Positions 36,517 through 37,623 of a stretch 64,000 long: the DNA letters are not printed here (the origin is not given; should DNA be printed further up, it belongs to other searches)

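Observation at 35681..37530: Self-contained AT-richer two-gene secreted-protein unit with a Q/N-repeat (curlin-like) protein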

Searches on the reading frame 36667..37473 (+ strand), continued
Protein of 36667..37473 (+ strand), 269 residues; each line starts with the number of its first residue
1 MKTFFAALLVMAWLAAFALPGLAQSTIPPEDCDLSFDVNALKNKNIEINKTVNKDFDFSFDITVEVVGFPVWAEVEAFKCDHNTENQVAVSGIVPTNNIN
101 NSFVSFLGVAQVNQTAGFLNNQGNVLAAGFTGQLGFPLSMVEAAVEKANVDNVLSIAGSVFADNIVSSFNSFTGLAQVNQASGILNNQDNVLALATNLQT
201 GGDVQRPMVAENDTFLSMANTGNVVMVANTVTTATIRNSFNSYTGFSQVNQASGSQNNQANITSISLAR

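Call 38: search_protein_families(library=ncbifam, proteins=[L001:10924-11769:+, L001:11804-12301:+, L001:12538-13086:+, L004:12109-12645:+, L004:12660-13343:+, L003:12475-12930:+, L003:12961-14328:+, L002:11051-11596:+, L004:9173-9769:+, L003:10959-11711:+], max_evalue=0.1)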
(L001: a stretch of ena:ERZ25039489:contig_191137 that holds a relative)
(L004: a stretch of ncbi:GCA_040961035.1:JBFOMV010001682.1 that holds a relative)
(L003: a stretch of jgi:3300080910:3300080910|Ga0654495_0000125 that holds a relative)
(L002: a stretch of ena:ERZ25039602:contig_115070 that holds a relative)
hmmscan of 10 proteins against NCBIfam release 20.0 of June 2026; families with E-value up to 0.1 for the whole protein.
L001:10924-11769:+ (282 aa): 5 families
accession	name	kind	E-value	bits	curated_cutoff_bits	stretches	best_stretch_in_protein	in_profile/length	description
NF058616.2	C39_FapD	equivalog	5.1e-51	173.1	330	1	41-215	7-182/224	fibril amyloid maturation endopeptidase FapD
NF050078.1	pilus_FilB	exception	4.4e-32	111.5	475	1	66-219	52-205/277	putative pilus system C39 family peptidase FilB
NF045998.1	cleave_ABC_plasm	equivalog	2.1e-14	52.7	500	1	122-209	37-126/673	Mbov_0121 family peptidase domain-containing ABC transporter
TIGR03796.1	NHLM_micro_ABC1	equivalog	2e-12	46.1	853.3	1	80-210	7-125/710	NHLP family bacteriocin export ABC transporter peptidase/permease/ATPase subunit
TIGR01193.1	bacteriocin_ABC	subfamily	0.0012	17.4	523.85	1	83-213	4-130/708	peptide cleavage/export ABC transporter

L001:11804-12301:+ (166 aa): 0 families

L001:12538-13086:+ (183 aa): 2 families
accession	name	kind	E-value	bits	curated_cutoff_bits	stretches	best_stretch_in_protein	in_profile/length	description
NF058557.1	FblAmlydFapB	equivalog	1.3e-15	57.5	190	1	10-179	27-189/190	fibril amyloid subunit FapB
NF058558.2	AmldFbnFapC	equivalog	0.00016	21.5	195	1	11-116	66-174/321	amyloid-like fimbrin subunit FapC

L004:12109-12645:+ (179 aa): 1 family
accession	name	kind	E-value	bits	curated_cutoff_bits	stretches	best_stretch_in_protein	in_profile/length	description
NF058557.1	FblAmlydFapB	equivalog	0.022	14.4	190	1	101-157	65-123/190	fibril amyloid subunit FapB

L004:12660-13343:+ (228 aa): 2 families
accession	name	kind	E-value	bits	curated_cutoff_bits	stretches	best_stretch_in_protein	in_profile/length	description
NF058557.1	FblAmlydFapB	equivalog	2.2e-12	47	190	1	53-227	22-189/190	fibril amyloid subunit FapB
NF058558.2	AmldFbnFapC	equivalog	0.00048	19.9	195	1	27-112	108-187/321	amyloid-like fimbrin subunit FapC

L003:12475-12930:+ (152 aa): 1 family
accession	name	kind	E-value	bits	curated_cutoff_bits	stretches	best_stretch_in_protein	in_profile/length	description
NF058559.1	FblAmlydFapE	equivalog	0.0082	15.4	250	0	97-139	175-222/247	fibril amyloid subunit FapE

L003:12961-14328:+ (456 aa): 2 families
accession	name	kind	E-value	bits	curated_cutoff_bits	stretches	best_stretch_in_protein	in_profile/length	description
NF058560.1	FblAmlydTptrFapF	equivalog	4.2e-32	111.5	700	1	65-450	25-417/420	fibril amyloid transporter FapF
NF050079.1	pilus_FilC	exception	4.9e-05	22.8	630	1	255-453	182-378/384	putative pilus system protein FilC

L002:11051-11596:+ (182 aa): 1 family
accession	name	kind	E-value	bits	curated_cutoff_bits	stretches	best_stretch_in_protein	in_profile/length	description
NF038104.1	lipo_NF038104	hypoth_equivalog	0.02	14.6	50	1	13-57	6-49/63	NF038104 family lipoprotein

L004:9173-9769:+ (199 aa): 0 families

L003:10959-11711:+ (251 aa): 2 families
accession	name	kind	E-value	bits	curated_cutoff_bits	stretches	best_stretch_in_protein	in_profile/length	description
NF058557.1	FblAmlydFapB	equivalog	1.7e-10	40.8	190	1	71-243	25-188/190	fibril amyloid subunit FapB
NF058558.2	AmldFbnFapC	equivalog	5.9e-09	36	195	2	145-248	67-171/321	amyloid-like fimbrin subunit FapC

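Call 40: find_encoding_contigs(protein=P0001, flank=10000, max_places=3)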
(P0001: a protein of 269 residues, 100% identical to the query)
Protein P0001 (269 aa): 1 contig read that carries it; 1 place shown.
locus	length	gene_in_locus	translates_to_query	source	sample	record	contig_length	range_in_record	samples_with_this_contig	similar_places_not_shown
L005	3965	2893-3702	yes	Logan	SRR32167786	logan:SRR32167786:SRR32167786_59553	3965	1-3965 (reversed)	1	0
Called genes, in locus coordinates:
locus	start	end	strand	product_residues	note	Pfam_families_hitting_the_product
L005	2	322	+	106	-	?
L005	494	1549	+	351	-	PF00817:IMS, PF11731:Cdd1 (faint), PF11798:IMS_HHH, PF14520:HHH_5 (weak), PF21999:IMS_HHH_1, PF11799:IMS_C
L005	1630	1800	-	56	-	-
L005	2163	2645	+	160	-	-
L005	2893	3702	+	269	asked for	PF27129:FapBC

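Call 42: find_homologous_proteins(query=L001:10924-11769:+, max_evalue=1e-10)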
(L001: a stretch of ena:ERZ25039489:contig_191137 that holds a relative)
Query L001:10924-11769:+ (282 aa): 769 proteins with E <= 1e-10 among 2370 candidates; the best 120 are listed.
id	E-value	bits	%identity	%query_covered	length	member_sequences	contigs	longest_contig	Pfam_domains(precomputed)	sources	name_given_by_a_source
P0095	1.2e-187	640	100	100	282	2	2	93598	PF03412.22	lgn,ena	-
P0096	7.6e-151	519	85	95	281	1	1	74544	PF03412.22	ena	-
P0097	4.2e-141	487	77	100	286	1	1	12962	PF03412.22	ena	-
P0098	1.1e-132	459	76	99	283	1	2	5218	PF03412.22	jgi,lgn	jgi:predicted double-glycine peptidase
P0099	5.1e-128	444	73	99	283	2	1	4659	PF03412.22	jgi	jgi:predicted double-glycine peptidase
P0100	1.1e-126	440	70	99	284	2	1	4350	PF03412.22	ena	-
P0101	2.4e-120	419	68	98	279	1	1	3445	PF13529.14,PF03412.22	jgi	jgi:predicted double-glycine peptidase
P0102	2.7e-119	416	71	96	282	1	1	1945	PF03412.22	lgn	-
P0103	1.7e-118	413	69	97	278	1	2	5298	PF03412.22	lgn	-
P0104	5.8e-117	408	68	98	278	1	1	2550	PF03412.22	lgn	-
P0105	3.1e-116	405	68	98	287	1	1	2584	PF03412.22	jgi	jgi:predicted double-glycine peptidase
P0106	3.1e-116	405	67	98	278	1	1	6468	PF03412.22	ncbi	-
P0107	1.9e-114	400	69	91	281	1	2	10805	PF03412.22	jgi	jgi:uncharacterized protein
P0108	1.5e-113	397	67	98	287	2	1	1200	PF03412.22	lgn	-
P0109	6.7e-107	375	74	78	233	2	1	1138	PF13529.14,PF03412.22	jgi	jgi:predicted double-glycine peptidase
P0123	1.1e-82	295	59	77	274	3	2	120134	PF13529.14,PF03412.22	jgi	jgi:uncharacterized protein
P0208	2.5e-65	238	51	79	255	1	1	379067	PF03412.22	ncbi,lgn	ncbi:MAG: C39 family peptidase [Thermodesulfobacteriota bacterium]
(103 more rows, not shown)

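Call 44: find_encoding_contigs(protein=P0208, flank=10000, max_places=3)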
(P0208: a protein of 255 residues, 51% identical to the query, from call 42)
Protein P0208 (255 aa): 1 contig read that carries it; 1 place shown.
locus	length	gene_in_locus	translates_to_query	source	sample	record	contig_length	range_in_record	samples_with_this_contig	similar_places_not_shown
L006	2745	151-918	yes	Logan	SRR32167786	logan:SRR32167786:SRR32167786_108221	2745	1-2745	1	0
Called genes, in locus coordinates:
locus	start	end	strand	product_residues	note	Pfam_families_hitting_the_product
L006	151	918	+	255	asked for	PF03412:Peptidase_C39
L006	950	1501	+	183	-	-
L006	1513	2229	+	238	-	PF27129:FapBC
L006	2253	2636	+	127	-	-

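Call 46: find_encoding_contigs(protein=P0123, flank=10000, max_places=2)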
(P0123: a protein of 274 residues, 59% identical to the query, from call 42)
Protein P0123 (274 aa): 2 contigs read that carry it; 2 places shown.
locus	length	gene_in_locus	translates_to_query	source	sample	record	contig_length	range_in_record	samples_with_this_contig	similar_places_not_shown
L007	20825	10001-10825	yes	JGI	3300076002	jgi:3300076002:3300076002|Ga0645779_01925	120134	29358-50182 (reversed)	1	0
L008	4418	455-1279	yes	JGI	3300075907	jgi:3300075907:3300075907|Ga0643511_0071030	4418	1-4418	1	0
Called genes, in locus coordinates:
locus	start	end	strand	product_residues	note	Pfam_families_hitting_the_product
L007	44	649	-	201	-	PF00293:NUDIX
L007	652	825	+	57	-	-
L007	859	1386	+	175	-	PF02915:Rubrerythrin, PF09537:DUF2383 (faint)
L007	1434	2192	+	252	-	PF23023:Anti-Pycsar_Apyc1, PF00753:Lactamase_B, PF12706:Lactamase_B_2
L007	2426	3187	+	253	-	PF00850:Hist_deacetyl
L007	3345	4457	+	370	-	-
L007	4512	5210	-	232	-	-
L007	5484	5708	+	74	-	-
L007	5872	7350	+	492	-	PF07238:PilZ, PF00158:Sigma54_activat, PF14532:Sigma54_activ_2, PF01078:Mg_chelatase (faint), PF07728:AAA_5 (weak), PF25601:AAA_lid_14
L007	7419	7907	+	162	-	-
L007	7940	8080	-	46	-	-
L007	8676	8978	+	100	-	-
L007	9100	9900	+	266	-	PF27129:FapBC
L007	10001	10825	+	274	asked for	PF13529:Peptidase_C39_2 (weak), PF03412:Peptidase_C39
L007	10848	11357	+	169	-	-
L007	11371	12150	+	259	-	PF27129:FapBC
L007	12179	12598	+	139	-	-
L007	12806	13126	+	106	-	PF13833:EF-hand_8 (weak), PF13499:EF-hand_7 (weak), PF00036:EF-hand_1, PF13202:EF-hand_5 (weak), PF13405:EF-hand_6 (weak), PF13202:EF-hand_5 (weak)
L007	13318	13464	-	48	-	-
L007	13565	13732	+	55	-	-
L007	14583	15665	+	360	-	-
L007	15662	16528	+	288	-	PF01145:Band_7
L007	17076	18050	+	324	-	-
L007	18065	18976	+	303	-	PF00691:OmpA (weak)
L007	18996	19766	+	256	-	-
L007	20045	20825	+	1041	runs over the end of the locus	PF04055:Radical_SAM, PF01209:Ubie_methyltran, PF08241:Methyltransf_11, PF08242:Methyltransf_12, PF13489:Methyltransf_23, PF13649:Methyltransf_25, PF13847:Methyltransf_31, PF20922:Anamorsin_N, +2 more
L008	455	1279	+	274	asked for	PF13529:Peptidase_C39_2 (weak), PF03412:Peptidase_C39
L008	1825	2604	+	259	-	PF27129:FapBC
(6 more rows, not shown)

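Call 47: find_encoding_contigs(protein=P0097, flank=10000, max_places=2)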
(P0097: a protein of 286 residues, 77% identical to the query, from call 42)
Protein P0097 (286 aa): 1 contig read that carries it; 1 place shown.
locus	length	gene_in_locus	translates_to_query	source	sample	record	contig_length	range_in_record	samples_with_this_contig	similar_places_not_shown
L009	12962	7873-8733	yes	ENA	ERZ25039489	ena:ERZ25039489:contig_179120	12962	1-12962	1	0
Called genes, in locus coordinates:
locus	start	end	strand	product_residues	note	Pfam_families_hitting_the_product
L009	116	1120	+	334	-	PF05598:DUF772, PF01609:DDE_Tnp_1, PF13612:DDE_Tnp_1_3 (weak), PF13751:DDE_Tnp_1_6 (weak)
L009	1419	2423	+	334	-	PF05598:DUF772, PF01609:DDE_Tnp_1, PF13612:DDE_Tnp_1_3 (weak), PF13751:DDE_Tnp_1_6 (weak)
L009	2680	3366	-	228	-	-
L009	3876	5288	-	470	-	PF06863:DUF1254, PF06742:DUF1214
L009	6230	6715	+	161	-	-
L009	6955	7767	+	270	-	PF27129:FapBC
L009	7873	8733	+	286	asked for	PF03412:Peptidase_C39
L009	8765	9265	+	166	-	-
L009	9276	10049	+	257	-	PF27129:FapBC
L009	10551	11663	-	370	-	PF01548:DEDD_Tnp_IS110, PF02371:Transposase_20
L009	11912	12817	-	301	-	PF01548:DEDD_Tnp_IS110, PF02371:Transposase_20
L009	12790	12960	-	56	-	?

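Call 57: search_protein_families(library=ncbifam, proteins=[L004:6332-7393:-, L007:14583-15662:+, L007:17076-18047:+, L007:12179-12595:+, L006:2253-2633:+, L006:950-1498:+, L006:1513-2226:+, L007:8676-8975:+, L006:151-915:+, L007:18996-19763:+], max_evalue=0.1)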
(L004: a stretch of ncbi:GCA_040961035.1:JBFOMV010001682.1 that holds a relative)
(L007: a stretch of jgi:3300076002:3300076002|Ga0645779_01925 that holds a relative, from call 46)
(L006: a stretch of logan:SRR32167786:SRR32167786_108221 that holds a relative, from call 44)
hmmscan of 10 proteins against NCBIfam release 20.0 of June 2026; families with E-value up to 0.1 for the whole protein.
L004:6332-7393:- (353 aa): 2 families
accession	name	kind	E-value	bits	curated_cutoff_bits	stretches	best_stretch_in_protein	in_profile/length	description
NF058560.1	FblAmlydTptrFapF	equivalog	3.1e-49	167.9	700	1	33-351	93-420/420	fibril amyloid transporter FapF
NF050079.1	pilus_FilC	exception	1.4e-07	31.2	630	1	184-350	217-377/384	putative pilus system protein FilC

L007:14583-15662:+ (360 aa): 4 families
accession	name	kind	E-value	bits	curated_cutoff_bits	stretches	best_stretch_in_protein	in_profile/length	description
TIGR01933.1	hflK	equivalog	3.4e-75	252.8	159.4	1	61-337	1-259/261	FtsH protease activity modulator HflK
NF008181.0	PRK10930.1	equivalog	2.5e-61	207.8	660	1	48-341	84-358/419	FtsH protease activity modulator HflK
TIGR01932.1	hflC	equivalog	2.9e-06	26.4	134.4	1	49-193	8-148/318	protease modulator HflC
NF008259.0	PRK11029.1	equivalog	0.00044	19.3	427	0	209-287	200-278/334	protease modulator HflC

L007:17076-18047:+ (324 aa): 0 families

L007:12179-12595:+ (139 aa): 0 families

L006:2253-2633:+ (127 aa): 0 families

L006:950-1498:+ (183 aa): 0 families

L006:1513-2226:+ (238 aa): 1 family
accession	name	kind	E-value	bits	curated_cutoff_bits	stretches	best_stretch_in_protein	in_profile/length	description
NF058557.1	FblAmlydFapB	equivalog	0.00068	19.3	190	1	64-236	22-189/190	fibril amyloid subunit FapB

L007:8676-8975:+ (100 aa): 0 families

L006:151-915:+ (255 aa): 5 families
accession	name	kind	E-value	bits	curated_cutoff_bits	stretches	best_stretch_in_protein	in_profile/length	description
NF058616.2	C39_FapD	equivalog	4e-52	176.7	330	1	24-206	13-196/224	fibril amyloid maturation endopeptidase FapD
NF050078.1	pilus_FilB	exception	4.5e-35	121.3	475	1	41-201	50-210/277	putative pilus system C39 family peptidase FilB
TIGR03796.1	NHLM_micro_ABC1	equivalog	1.7e-15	56.3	853.3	1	55-189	5-127/710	NHLP family bacteriocin export ABC transporter peptidase/permease/ATPase subunit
NF045998.1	cleave_ABC_plasm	equivalog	1.1e-13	50.4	500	1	99-189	37-129/673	Mbov_0121 family peptidase domain-containing ABC transporter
TIGR01193.1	bacteriocin_ABC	subfamily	3.6e-07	29.1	523.85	1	59-189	3-129/708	peptide cleavage/export ABC transporter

L007:18996-19763:+ (256 aa): 0 families

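Call 60: find_related_loci(query=A1, collection=genome_contigs, flank=10000)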
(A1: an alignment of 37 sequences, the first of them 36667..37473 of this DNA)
Query A1 (269 aa) in genome_contigs; peptide patterns used: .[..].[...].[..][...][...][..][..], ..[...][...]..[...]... (x = any residue, [..] = any of these).
127 stretches matched a pattern; 45 encode a relative of the query (tblastn E <= 1e-3); 45 distinct loci.
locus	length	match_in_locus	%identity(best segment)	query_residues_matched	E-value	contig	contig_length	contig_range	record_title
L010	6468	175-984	50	1-268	1e-76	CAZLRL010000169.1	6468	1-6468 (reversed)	MAG TPA_asm: uncultured Desulfobacterales bacterium isolate SRP141376_co1_66 genome assembly, contig: NODE_20058_length_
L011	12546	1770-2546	39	20-268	8e-42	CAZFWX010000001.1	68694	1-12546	MAG TPA_asm: uncultured Desulfobacterales bacterium isolate binchicken_co107_460 genome assembly, contig: NODE_1001_leng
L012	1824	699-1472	36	1-269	2e-22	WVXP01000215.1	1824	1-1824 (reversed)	MAG: Proteobacteria bacterium isolate CS1-C027 C_merged_R1_(paired)_contig_42854, whole genome shotgun sequence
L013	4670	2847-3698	28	1-267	1e-20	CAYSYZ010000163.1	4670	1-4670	MAG TPA_asm: uncultured Desulfovibrionales bacterium isolate binchicken_co327_82 genome assembly, contig: NODE_13896_len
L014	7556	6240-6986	29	1-267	3e-20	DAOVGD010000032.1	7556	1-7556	MAG TPA_asm: Desulfobacterales bacterium isolate CSMAG_1126 CSMAG_1126_k141_5949571_length_7556_cov_7.6368, whole genome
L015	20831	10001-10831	32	1-266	5e-20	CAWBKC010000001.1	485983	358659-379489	MAG: uncultured Alphaproteobacteria bacterium isolate MFD03250.bin.2.104 genome assembly, contig: contig_14455, whole ge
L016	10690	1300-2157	30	1-265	2e-19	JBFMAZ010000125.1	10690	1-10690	MAG: Thermodesulfobacteriota bacterium isolate MAG151 MAG151_125, whole genome shotgun sequence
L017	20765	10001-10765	31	1-266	5e-18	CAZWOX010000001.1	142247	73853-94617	MAG TPA_asm: uncultured Nitrospira sp. isolate SRP090828_co1_90 genome assembly, contig: NODE_8_length_142247_cov_22.648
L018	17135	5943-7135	32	1-269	1e-17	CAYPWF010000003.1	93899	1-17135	MAG TPA_asm: uncultured Desulfarculaceae bacterium isolate binchicken_co274_493 genome assembly, contig: NODE_577_length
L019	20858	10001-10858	30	8-269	3e-17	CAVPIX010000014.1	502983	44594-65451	MAG: uncultured delta proteobacterium isolate MFD00032.bin.1.71 genome assembly, contig: contig_36874, whole genome shot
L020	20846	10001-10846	29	1-266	3e-17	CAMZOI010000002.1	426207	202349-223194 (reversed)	Erythrobacteraceae bacterium Alg239-R51 genome assembly, contig: NODE_2_length_426207_cov_224.93, whole genome shotgun s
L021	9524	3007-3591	35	85-268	4e-17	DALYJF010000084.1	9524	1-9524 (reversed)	MAG TPA_asm: Nitrospira sp. isolate CTOTU46610 NODE_817_length_9524_cov_4.133171, whole genome shotgun sequence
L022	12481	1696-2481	30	3-266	1e-16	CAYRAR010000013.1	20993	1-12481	MAG TPA_asm: uncultured Thermodesulfobacteriota bacterium isolate SRP338002_co1_158 genome assembly, contig: NODE_2364_l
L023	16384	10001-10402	42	71-268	2e-16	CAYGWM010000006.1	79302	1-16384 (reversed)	MAG TPA_asm: uncultured Spirochaetales bacterium isolate ERP119294_co1_322 genome assembly, contig: NODE_291_length_7930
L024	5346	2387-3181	28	2-266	8e-16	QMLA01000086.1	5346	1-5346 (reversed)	MAG: Deltaproteobacteria bacterium isolate B73_G16 B73_Guay16_scaffold_16641, whole genome shotgun sequence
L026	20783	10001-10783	30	20-268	3e-15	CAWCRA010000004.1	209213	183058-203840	MAG: uncultured Alphaproteobacteria bacterium isolate MFD03250.bin.2.13 genome assembly, contig: contig_18757, whole gen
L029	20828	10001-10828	29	1-269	6e-15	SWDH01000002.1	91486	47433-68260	MAG: Nitrospira sp. isolate RSF11 Nitrospira_sp_RSF11_2, whole genome shotgun sequence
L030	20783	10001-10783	29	20-266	6e-15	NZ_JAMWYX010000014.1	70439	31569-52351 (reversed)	MAG: Erythrobacter sp. isolate MSM4 MSM4_14, whole genome shotgun sequence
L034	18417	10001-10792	30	20-266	9e-14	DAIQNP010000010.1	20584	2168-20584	MAG TPA_asm: Erythrobacter sp. isolate CTOTU7329 NODE_2925_length_20584_cov_6.310877, whole genome shotgun sequence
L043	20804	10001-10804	27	9-266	2e-11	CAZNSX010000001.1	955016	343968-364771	MAG TPA_asm: uncultured bacterium isolate SRP323688_co1_195 genome assembly, contig: NODE_2_length_955016_cov_17.046588,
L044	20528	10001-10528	32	108-266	7e-11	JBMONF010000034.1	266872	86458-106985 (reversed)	MAG: Pseudomonadota bacterium isolate Betzabe_MAG069 MAG069_34, whole genome shotgun sequence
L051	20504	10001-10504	27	99-267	9e-10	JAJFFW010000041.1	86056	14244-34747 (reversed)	MAG: Parvularculaceae bacterium isolate OFTM380 OFTM380_40, whole genome shotgun sequence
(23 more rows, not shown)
